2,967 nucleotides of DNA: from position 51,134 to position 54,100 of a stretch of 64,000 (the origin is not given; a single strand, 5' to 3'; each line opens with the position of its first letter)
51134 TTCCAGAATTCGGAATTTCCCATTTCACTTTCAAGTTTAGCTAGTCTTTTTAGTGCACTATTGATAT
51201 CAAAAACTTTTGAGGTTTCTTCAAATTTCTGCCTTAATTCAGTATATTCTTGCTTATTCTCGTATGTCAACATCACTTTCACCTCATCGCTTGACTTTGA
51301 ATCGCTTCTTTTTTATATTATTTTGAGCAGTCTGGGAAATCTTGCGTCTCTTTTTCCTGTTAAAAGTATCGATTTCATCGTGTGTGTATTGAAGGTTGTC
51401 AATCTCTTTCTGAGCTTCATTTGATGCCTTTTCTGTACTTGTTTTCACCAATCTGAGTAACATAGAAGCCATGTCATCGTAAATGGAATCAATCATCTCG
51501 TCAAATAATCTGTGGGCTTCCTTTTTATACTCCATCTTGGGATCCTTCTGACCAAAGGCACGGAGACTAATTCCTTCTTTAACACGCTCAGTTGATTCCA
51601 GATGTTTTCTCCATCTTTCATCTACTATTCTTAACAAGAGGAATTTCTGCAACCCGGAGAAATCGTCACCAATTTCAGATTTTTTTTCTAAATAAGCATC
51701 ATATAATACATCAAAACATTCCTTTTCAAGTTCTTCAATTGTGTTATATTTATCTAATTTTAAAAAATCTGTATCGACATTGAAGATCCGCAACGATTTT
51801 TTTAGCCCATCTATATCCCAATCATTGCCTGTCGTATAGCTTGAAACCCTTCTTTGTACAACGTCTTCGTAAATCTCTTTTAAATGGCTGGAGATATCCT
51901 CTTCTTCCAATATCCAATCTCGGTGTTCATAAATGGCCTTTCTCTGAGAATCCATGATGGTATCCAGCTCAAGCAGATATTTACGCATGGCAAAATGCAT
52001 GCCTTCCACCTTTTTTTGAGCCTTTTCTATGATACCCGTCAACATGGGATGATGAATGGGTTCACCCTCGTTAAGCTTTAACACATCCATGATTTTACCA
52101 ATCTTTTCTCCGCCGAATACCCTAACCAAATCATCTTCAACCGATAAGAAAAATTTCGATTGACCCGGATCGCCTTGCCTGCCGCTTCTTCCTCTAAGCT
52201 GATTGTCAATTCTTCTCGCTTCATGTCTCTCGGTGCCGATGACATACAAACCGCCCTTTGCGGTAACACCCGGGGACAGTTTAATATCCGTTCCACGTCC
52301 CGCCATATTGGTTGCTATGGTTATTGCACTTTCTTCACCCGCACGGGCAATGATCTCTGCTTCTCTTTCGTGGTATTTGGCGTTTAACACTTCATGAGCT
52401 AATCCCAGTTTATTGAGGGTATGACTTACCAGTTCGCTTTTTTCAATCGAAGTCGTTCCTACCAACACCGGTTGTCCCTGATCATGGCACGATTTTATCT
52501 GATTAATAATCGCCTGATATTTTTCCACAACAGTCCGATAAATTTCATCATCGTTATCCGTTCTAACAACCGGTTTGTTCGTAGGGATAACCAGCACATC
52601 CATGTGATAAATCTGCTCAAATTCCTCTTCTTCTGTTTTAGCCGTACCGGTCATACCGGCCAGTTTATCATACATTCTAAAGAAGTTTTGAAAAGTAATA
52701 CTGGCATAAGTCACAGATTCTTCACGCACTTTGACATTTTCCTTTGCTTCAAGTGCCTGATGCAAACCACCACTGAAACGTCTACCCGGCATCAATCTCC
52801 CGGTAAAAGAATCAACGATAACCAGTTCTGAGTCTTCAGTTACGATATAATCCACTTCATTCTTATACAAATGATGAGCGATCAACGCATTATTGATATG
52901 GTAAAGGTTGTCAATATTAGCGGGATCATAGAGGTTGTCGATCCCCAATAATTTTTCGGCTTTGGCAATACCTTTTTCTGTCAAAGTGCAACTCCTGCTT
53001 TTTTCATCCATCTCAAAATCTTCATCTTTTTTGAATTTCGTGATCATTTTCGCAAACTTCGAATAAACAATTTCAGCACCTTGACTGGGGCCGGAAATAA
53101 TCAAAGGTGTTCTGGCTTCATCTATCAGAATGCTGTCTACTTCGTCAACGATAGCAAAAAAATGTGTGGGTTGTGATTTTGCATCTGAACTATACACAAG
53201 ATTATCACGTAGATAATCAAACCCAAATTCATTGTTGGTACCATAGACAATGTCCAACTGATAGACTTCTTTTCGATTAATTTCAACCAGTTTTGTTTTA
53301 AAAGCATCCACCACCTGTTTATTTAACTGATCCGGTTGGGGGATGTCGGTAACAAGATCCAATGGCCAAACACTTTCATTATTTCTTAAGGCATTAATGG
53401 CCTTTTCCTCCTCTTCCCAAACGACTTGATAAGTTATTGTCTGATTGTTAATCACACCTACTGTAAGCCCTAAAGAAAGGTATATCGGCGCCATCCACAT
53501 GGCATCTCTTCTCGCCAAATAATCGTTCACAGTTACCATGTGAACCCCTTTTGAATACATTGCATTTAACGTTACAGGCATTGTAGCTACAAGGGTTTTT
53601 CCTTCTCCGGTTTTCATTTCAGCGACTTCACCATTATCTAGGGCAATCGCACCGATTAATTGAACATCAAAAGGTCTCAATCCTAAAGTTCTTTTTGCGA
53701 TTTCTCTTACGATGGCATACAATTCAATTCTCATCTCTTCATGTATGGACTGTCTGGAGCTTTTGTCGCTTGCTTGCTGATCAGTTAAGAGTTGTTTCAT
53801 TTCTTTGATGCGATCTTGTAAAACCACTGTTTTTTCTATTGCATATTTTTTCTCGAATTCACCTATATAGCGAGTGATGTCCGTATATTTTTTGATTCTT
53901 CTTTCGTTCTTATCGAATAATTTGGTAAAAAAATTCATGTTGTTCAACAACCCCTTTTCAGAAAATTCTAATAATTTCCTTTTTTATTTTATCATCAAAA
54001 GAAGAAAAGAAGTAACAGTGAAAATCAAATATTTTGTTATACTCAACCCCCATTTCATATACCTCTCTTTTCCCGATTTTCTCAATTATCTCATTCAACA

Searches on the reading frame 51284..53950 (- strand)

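Call 62: search_protein_families(library=pfam, proteins=[window:51284-53950:-], max_evalue=0.00001)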
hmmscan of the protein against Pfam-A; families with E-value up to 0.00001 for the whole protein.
window:51284-53950:- (888 aa): 4 families
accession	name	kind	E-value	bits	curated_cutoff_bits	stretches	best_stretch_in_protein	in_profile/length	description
PF07517.20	SecA_DEAD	-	3.1e-109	365.2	24.6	1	10-445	3-290/290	SecA DEAD-like domain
PF21090.3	P-loop_SecA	-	1.3e-77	260.5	27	2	460-559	1-100/205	SecA P-loop domain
PF07516.18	SecA_SW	-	6.5e-55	186.7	26.7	1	631-834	1-199/200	SecA Wing and Scaffold domain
PF01043.26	SecA_PP_bind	-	1.1e-38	132.7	23.5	1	295-401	5-110/110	SecA preprotein cross-linking domain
